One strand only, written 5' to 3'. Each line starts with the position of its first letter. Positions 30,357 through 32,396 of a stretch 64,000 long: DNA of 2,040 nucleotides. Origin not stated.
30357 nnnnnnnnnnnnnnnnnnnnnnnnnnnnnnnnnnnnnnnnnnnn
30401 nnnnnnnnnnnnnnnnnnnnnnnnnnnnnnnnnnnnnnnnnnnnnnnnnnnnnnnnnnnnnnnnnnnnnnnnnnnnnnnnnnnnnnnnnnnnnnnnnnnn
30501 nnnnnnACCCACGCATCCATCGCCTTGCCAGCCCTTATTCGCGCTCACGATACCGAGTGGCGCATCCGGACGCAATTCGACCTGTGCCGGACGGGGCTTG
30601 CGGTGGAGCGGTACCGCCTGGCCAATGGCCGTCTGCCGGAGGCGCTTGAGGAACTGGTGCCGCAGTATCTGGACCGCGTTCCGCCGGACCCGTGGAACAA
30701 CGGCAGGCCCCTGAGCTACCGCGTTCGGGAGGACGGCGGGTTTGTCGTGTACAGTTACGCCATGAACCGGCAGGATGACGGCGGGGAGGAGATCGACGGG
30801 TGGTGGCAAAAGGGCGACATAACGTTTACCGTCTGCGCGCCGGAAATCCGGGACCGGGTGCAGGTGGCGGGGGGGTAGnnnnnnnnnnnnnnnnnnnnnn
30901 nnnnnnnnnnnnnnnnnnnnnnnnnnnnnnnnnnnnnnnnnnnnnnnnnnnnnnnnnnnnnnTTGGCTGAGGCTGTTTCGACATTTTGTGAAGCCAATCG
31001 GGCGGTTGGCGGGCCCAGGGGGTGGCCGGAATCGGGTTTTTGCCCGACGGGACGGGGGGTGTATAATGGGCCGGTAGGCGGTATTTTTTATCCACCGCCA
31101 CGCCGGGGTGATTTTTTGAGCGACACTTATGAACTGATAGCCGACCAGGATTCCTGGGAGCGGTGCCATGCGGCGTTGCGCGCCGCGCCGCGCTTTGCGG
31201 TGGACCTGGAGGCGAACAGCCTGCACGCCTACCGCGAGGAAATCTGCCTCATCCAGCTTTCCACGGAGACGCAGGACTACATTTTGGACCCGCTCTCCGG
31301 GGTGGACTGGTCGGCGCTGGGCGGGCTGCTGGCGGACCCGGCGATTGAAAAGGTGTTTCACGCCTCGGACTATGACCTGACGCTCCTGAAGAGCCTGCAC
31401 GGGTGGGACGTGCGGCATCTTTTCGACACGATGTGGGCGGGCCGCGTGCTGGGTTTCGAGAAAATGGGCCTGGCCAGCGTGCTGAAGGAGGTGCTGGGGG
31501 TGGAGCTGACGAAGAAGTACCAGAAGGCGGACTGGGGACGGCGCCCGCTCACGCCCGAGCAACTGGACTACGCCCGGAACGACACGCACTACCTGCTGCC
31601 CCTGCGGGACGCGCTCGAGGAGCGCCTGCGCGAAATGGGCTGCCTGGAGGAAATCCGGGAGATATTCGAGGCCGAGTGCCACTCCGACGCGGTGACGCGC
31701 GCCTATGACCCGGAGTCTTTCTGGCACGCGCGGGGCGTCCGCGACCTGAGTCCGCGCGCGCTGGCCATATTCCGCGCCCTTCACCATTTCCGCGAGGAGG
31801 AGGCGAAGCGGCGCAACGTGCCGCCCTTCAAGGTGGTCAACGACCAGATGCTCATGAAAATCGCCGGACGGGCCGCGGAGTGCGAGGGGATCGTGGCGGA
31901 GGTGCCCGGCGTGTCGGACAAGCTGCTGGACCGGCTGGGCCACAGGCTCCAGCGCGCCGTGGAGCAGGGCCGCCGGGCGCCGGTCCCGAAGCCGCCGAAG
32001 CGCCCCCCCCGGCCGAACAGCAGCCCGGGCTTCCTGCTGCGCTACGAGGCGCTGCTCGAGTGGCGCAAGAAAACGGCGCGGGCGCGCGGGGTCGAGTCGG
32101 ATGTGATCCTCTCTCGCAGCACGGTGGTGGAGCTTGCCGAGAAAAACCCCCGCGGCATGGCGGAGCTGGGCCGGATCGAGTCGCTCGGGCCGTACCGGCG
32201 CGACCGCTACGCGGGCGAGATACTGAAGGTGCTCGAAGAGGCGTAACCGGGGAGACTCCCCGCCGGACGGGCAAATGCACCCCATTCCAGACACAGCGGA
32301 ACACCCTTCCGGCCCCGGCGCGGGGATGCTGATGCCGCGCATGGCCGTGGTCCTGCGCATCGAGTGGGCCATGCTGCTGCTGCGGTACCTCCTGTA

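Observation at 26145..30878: YtrA-type GntR / ABC-ATPase operon encoding a giant fused double permease with a pseudopilin-like C-terminal domain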

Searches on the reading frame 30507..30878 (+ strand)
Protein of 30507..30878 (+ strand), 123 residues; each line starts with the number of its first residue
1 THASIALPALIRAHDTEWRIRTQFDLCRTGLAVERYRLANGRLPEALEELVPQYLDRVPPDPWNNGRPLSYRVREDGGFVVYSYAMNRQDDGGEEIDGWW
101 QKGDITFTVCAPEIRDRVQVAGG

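Call 41: search_solved_structures(query=A5, max_evalue=10, show_alignments=3)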
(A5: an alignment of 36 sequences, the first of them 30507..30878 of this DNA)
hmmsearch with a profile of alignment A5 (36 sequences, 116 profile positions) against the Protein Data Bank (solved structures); distinct sequences matched with E-value up to 10: 9.
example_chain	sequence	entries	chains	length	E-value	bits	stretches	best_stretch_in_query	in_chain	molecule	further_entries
2kep_A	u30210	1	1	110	6.9e-05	25.6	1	54-96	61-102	General secretion pathway protein G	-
29jd_A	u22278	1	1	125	0.014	18.2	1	54-95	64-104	Type II secretion system core protein G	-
3gn9_A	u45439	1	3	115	0.022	17.5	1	53-105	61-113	Type II secretory pathway, pseudopilin EpsG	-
1t92_A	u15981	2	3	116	0.031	17.1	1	54-94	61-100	General secretion pathway protein G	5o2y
5wda_A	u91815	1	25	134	0.032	17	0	54-92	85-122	General secretion pathway protein G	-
4lw9_A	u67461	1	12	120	0.036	16.8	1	53-95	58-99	Type II secretion system protein G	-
3fu1_A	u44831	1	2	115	0.038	16.8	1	53-93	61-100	General secretion pathway protein G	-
3g20_A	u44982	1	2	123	0.11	15.3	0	54-91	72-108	Type II secretion protein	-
8puo_A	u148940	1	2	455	1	12.2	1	38-112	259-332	Beta-glucosidase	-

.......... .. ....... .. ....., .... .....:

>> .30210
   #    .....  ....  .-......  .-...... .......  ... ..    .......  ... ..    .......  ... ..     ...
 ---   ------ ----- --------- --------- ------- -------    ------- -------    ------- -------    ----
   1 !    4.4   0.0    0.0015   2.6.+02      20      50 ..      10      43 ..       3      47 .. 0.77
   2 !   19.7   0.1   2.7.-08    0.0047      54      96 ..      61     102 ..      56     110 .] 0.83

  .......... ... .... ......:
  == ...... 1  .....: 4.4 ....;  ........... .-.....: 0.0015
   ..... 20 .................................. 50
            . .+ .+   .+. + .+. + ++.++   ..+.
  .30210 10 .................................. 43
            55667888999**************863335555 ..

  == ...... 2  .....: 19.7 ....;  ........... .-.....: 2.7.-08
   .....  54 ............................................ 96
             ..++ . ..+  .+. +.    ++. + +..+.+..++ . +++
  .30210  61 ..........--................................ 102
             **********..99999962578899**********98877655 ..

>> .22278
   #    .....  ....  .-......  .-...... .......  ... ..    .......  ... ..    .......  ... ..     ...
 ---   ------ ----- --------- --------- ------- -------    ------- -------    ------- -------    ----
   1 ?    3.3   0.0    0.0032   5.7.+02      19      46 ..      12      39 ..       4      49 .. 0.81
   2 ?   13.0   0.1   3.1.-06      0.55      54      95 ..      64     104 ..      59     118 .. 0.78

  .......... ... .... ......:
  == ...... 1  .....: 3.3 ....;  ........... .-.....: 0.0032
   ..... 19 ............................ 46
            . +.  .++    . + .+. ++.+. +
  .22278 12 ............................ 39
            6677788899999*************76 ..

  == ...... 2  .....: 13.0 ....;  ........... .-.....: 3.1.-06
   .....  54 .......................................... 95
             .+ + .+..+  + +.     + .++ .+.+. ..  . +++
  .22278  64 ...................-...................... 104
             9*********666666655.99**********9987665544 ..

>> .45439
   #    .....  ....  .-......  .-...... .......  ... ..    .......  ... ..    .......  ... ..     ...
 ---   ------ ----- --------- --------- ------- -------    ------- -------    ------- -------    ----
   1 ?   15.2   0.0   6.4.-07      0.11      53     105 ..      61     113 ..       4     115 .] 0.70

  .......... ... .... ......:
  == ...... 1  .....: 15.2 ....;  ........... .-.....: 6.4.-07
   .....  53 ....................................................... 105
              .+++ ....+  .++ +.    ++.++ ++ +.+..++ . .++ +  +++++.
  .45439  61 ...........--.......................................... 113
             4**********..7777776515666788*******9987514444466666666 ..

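Call 42: search_protein_families(library=pfam, alignment_id=A5, max_evalue=1)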
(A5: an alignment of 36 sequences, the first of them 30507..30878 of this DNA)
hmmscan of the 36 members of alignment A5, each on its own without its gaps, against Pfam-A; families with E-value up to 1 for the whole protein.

A. member 1, window:30507-30878:+ (123 aa): 1 family
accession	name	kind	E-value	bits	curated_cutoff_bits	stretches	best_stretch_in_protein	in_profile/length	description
PF08334.16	T2SSG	-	0.0007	20.1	21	1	31-94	23-100/108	Type II secretion system (T2SS), protein G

B. families by the number of members that match (of 36 scanned): 12 families
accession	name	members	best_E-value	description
PF08334.16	T2SSG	20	2.9e-06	Type II secretion system (T2SS), protein G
PF19724.4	DUF6217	2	0.00032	Family of unknown function (DUF6217)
PF14277.12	DUF4364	1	0.046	Domain of unknown function (DUF4364)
PF23444.1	DUF7127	1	0.071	Family of unknown function (DUF7127)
PF09363.15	XFP_C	1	0.13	XFP C-terminal domain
PF12317.13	IFT46_B_C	1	0.14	Intraflagellar transport complex B protein 46 C terminal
PF16967.11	TcfC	1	0.15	E-set like domain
PF16191.10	E1_4HB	1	0.17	Ubiquitin-activating enzyme E1 four-helix bundle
PF16888.10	YwqH-like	1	0.18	YwqH-like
PF10602.15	RPN7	1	0.25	26S proteasome subunit RPN7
PF16851.10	Stomagen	1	0.26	Stomagen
PF14764.12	SPG48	1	0.3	AP-5 complex subunit, vesicle trafficking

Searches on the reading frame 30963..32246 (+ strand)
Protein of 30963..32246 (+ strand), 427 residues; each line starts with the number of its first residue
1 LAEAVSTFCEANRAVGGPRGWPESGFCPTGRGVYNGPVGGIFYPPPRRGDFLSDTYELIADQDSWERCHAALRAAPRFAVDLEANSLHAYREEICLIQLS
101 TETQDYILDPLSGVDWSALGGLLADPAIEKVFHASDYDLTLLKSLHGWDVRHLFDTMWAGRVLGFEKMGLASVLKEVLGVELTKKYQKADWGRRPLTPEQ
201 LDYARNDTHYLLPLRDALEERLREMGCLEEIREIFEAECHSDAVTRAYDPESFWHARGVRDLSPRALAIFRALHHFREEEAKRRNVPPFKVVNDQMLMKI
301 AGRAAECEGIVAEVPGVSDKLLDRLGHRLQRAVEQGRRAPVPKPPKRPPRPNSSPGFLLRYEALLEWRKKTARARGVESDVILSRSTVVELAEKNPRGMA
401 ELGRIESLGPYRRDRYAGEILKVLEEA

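Call 69: search_protein_families(library=pfam, proteins=[window:30963-32246:+], max_evalue=0.001)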
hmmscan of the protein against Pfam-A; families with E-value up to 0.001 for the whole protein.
window:30963-32246:+ (427 aa): 2 families
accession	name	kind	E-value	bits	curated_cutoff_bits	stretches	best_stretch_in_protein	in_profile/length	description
PF01612.26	DNA_pol_A_exo1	-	8.3e-44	149.9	23.6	1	56-222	1-172/173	3'-5' exonuclease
PF00570.28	HRDC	-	6.8e-31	106.5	23.8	2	360-424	4-68/68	HRDC domain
